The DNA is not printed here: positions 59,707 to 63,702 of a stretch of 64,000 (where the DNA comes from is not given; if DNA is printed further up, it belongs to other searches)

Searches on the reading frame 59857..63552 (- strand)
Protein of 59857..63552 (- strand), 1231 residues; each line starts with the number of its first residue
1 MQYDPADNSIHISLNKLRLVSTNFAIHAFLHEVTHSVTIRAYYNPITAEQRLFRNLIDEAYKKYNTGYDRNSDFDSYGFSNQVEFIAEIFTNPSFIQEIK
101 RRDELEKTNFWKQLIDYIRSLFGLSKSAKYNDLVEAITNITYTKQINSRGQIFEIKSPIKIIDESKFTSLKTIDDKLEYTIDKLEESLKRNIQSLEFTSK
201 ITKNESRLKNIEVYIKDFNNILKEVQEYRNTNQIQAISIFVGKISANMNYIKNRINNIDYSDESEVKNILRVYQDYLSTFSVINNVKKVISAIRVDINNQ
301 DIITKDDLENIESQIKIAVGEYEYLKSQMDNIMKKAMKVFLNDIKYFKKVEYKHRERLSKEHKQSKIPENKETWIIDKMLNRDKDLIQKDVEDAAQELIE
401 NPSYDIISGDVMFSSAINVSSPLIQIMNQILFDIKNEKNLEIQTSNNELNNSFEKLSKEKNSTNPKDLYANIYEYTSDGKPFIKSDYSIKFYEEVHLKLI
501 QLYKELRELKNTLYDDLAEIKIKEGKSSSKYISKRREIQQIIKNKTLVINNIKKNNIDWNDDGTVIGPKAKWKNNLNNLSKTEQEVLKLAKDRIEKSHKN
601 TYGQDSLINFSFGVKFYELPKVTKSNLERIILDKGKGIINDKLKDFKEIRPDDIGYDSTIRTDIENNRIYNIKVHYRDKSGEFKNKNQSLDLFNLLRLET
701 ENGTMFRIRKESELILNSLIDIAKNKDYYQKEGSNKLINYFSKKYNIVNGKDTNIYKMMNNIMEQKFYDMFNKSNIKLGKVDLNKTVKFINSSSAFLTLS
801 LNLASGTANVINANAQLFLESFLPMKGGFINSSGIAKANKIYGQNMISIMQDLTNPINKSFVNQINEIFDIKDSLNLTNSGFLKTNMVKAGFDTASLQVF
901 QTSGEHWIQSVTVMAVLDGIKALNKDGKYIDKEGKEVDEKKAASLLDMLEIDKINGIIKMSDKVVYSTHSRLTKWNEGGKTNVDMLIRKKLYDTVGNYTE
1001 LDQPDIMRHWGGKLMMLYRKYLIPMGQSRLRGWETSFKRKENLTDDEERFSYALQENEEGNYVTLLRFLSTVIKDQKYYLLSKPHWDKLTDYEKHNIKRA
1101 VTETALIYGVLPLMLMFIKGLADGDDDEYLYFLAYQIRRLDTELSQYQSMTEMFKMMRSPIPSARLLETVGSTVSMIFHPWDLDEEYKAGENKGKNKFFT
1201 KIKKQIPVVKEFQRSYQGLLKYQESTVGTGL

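Call 62: search_protein_families(library=phrogs, proteins=[window:59857-63552:-], max_evalue=0.00001)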
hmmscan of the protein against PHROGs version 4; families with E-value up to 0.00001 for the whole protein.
window:59857-63552:- (1231 aa): 0 families

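Call 67: search_protein_families(library=pfam, proteins=[window:59857-63549:-], max_evalue=0.001)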
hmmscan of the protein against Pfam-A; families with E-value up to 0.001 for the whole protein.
window:59857-63549:- (1230 aa): 1 family
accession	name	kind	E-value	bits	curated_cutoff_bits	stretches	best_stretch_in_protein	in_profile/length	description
PF17324.7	BLI1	-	0.00012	23.2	26.9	1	215-282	10-77/111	BLOC-1 interactor 1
